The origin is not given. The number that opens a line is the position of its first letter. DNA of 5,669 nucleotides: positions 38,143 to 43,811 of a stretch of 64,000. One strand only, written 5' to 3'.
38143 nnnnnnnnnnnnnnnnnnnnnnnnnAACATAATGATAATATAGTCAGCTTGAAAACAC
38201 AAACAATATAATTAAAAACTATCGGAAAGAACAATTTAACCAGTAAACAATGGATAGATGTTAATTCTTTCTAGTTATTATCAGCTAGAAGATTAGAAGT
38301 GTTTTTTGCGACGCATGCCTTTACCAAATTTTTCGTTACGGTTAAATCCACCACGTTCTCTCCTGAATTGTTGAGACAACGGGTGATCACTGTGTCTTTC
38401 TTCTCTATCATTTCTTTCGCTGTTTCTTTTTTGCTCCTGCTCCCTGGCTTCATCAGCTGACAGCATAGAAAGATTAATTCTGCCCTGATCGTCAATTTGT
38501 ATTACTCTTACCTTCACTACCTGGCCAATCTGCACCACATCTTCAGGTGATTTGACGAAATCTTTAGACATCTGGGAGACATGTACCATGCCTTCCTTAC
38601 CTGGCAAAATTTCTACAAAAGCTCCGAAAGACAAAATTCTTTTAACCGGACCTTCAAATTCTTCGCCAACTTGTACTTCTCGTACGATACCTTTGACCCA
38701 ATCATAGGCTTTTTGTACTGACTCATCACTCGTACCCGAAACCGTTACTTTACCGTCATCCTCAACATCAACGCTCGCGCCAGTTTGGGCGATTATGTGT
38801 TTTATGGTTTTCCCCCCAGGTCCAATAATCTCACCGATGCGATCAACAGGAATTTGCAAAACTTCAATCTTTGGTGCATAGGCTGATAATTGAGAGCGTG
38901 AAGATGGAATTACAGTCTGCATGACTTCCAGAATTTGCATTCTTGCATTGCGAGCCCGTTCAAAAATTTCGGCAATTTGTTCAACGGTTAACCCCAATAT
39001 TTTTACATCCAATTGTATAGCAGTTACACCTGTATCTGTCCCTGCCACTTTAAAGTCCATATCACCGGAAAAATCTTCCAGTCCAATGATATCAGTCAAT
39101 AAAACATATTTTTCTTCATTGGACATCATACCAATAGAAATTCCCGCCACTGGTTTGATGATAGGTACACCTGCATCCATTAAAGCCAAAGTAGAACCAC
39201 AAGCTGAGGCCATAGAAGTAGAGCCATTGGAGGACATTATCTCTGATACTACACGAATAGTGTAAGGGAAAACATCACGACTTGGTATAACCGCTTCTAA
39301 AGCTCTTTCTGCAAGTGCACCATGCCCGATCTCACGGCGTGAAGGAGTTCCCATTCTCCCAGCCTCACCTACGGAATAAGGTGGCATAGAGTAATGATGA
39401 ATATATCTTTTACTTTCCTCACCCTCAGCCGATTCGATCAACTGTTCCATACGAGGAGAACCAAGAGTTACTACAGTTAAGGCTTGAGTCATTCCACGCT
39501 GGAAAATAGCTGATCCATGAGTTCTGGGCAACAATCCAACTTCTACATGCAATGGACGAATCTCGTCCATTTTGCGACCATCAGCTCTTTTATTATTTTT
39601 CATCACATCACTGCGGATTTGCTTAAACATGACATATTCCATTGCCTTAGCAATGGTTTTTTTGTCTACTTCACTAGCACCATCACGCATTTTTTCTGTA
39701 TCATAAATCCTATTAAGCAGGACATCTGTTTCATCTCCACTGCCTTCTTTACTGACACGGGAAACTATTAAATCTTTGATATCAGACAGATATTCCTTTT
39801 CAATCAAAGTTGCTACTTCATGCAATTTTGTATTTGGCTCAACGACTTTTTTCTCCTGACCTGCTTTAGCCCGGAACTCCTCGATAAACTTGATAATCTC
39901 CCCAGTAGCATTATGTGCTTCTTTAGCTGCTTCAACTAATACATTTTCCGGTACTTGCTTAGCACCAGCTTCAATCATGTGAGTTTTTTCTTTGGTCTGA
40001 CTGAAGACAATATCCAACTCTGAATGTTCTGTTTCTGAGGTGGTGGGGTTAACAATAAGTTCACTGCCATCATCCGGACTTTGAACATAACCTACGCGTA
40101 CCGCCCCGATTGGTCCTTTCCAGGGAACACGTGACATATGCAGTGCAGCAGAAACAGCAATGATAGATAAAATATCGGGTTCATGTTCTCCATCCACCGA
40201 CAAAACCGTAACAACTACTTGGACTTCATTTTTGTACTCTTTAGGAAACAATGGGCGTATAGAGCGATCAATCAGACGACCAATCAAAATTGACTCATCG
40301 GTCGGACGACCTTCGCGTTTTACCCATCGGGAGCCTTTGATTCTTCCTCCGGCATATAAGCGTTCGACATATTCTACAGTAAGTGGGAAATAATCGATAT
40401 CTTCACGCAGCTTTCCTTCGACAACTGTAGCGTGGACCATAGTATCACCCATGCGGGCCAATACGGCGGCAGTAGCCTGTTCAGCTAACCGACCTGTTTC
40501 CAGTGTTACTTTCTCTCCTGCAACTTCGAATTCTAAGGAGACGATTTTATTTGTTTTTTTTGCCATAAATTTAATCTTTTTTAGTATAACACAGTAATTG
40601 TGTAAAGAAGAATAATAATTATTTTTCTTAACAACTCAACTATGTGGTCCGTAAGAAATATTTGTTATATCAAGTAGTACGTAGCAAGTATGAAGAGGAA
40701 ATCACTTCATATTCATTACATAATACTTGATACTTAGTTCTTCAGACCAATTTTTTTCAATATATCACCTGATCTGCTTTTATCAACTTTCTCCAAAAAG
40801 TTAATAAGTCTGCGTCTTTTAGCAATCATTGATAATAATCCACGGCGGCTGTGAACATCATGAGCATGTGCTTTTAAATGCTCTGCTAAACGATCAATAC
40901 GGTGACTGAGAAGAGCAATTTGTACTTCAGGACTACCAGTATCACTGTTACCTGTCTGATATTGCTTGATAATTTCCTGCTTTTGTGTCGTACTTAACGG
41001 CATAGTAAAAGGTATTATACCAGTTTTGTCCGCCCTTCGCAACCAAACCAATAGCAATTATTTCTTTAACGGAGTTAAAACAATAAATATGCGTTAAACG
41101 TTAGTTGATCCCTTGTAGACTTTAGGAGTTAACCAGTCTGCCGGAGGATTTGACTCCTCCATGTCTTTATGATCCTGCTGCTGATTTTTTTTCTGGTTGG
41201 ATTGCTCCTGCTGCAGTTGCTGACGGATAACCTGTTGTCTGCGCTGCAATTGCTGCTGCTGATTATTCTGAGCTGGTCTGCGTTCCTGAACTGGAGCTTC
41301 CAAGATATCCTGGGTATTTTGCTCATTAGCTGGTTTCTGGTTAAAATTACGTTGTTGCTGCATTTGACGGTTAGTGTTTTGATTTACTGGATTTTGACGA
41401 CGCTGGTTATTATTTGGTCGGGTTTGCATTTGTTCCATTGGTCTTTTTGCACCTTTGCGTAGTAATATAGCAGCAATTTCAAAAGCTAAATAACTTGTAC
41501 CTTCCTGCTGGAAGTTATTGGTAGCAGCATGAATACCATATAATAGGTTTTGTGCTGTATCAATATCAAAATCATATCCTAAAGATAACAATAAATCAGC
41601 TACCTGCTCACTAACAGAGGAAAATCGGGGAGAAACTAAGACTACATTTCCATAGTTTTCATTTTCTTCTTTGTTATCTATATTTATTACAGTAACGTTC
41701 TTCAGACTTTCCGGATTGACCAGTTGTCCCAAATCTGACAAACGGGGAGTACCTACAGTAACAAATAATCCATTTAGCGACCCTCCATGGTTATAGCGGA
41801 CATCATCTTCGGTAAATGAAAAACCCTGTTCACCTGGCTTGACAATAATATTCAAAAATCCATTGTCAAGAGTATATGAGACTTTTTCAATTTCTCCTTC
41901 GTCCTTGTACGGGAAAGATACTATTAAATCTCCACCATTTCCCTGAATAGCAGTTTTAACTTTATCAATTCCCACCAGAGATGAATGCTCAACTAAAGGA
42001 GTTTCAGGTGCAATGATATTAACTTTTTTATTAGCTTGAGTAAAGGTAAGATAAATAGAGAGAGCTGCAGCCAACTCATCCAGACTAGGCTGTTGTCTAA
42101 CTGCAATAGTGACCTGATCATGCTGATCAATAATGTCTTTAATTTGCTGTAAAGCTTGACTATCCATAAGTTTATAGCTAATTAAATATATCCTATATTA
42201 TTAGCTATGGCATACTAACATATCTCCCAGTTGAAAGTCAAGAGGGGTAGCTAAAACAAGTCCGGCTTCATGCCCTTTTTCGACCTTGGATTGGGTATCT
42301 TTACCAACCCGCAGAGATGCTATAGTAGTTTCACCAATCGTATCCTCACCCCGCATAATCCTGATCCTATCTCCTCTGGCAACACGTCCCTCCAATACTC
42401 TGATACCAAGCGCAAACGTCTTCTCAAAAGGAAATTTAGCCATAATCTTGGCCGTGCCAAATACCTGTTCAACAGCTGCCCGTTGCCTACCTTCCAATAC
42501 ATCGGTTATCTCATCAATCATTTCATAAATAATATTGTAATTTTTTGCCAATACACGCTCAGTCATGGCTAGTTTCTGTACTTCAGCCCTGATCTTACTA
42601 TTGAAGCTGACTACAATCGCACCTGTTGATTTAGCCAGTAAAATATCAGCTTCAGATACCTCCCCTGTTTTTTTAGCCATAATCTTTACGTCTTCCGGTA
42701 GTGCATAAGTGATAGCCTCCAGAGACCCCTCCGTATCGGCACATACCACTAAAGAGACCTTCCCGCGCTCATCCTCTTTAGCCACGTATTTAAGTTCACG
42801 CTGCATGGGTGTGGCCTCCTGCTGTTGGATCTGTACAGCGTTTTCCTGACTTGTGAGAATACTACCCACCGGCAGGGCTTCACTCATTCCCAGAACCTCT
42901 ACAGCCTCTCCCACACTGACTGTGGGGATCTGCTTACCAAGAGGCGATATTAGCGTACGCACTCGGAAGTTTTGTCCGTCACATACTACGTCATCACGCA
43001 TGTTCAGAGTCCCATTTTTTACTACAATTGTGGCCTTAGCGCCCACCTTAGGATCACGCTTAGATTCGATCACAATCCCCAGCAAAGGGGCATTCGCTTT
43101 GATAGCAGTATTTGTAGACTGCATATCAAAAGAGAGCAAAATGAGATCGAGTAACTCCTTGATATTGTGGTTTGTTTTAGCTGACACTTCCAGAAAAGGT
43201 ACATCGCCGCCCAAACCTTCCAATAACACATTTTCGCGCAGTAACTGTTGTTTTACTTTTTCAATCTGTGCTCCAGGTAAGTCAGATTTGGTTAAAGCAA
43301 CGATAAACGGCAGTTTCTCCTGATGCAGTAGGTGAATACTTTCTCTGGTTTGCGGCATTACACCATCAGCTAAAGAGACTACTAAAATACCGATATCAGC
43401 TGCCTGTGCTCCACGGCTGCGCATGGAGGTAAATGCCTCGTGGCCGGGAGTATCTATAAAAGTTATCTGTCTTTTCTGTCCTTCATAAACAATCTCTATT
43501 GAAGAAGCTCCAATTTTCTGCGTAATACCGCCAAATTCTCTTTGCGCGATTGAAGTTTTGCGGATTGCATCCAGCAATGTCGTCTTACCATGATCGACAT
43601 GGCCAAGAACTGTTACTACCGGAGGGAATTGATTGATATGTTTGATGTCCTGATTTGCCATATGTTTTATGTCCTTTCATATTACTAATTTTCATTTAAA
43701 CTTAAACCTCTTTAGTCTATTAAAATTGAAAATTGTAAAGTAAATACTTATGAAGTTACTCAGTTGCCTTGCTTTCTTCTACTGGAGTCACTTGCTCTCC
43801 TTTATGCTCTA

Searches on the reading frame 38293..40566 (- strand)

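Call 3: search_protein_families(library=pfam, proteins=[window:38293-40566:-], max_evalue=0.01)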
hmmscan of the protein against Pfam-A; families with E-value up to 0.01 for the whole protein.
window:38293-40566:- (757 aa): 7 families
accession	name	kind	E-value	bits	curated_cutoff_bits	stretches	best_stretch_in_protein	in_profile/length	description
PF01138.27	RNase_PH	-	3.2e-58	196.2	25.5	2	335-468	1-130/130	3' exoribonuclease family, domain 1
PF00575.29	S1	-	2.1e-18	66.9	22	1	631-701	2-73/74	S1 RNA binding domain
PF03725.20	RNase_PH_C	-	5.2e-16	58.8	20.8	2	151-219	1-66/67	3' exoribonuclease family, domain 2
PF00013.35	KH_1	-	4e-14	52.6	21.5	1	568-624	2-64/66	KH domain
PF23459.1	S1_RRP5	-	2.9e-06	28.2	27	1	632-694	2-64/72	RRP5 S1 domain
PF22675.2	KH-I_KHDC4-BBP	-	3e-06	27.4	30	1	577-615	8-47/76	KHDC4/BBP-like, KH-domain type I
PF23052.1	KH_N4BP1_2nd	-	0.0026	18.2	27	0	583-633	20-69/120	N4BP1, second type I KH-domain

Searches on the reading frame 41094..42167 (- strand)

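Call 30: search_protein_families(library=pfam, proteins=[window:41094-42167:-], max_evalue=1)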
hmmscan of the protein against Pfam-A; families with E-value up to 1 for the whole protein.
window:41094-42167:- (357 aa): 3 families
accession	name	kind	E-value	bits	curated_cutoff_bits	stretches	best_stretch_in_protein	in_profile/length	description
PF01368.27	DHH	-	0.005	17.5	28.1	1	19-211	2-124/125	DHH family, N-terminal domain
PF03153.18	TFIIA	-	0.006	17.1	36.2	1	243-339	158-245/415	Transcription factor IIA, alpha/beta subunit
PF12722.12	Hid1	-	0.49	9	22.5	1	203-336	549-678/812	High-temperature-induced dauer-formation protein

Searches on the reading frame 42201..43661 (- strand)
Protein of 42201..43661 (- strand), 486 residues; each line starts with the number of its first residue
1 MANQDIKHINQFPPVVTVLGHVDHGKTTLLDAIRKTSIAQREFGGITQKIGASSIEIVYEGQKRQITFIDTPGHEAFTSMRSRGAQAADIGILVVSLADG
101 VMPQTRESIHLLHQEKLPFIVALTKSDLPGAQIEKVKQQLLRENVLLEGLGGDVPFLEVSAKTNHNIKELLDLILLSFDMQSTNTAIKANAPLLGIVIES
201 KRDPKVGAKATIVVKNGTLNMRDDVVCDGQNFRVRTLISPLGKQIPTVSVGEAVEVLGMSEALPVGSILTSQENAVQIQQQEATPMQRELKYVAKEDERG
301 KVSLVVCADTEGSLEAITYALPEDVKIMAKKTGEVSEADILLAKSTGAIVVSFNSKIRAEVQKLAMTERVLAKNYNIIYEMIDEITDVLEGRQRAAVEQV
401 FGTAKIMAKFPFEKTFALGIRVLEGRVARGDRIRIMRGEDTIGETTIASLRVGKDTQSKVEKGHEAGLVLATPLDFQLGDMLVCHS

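Call 9: search_protein_families(library=pfam, proteins=[window:42201-43661:-], max_evalue=0.00001)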
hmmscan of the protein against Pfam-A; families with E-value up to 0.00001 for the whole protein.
window:42201-43661:- (486 aa): 6 families
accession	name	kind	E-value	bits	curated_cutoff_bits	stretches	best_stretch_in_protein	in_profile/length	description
PF00009.33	GTP_EFTU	-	1.1e-39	136.4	26.5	1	16-175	6-183/188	Elongation factor Tu GTP binding domain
PF11987.13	IF-2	-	3.4e-21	75.8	27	1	280-385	6-116/117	Translation-initiation factor 2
PF22042.2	EF-G_D2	-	1.2e-11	45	27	1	193-271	2-83/84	Elongation factor G domain 2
PF01926.29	MMR_HSR1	-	5.7e-10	39.7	21.9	1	16-125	2-113/113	50S ribosome-binding GTPase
PF03144.31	GTP_EFTU_D2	-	5.2e-09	36.9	30.3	1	419-473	5-63/73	Elongation factor Tu domain 2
PF00071.28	Ras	-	1.9e-08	34.5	21.6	1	17-174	3-156/162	Ras family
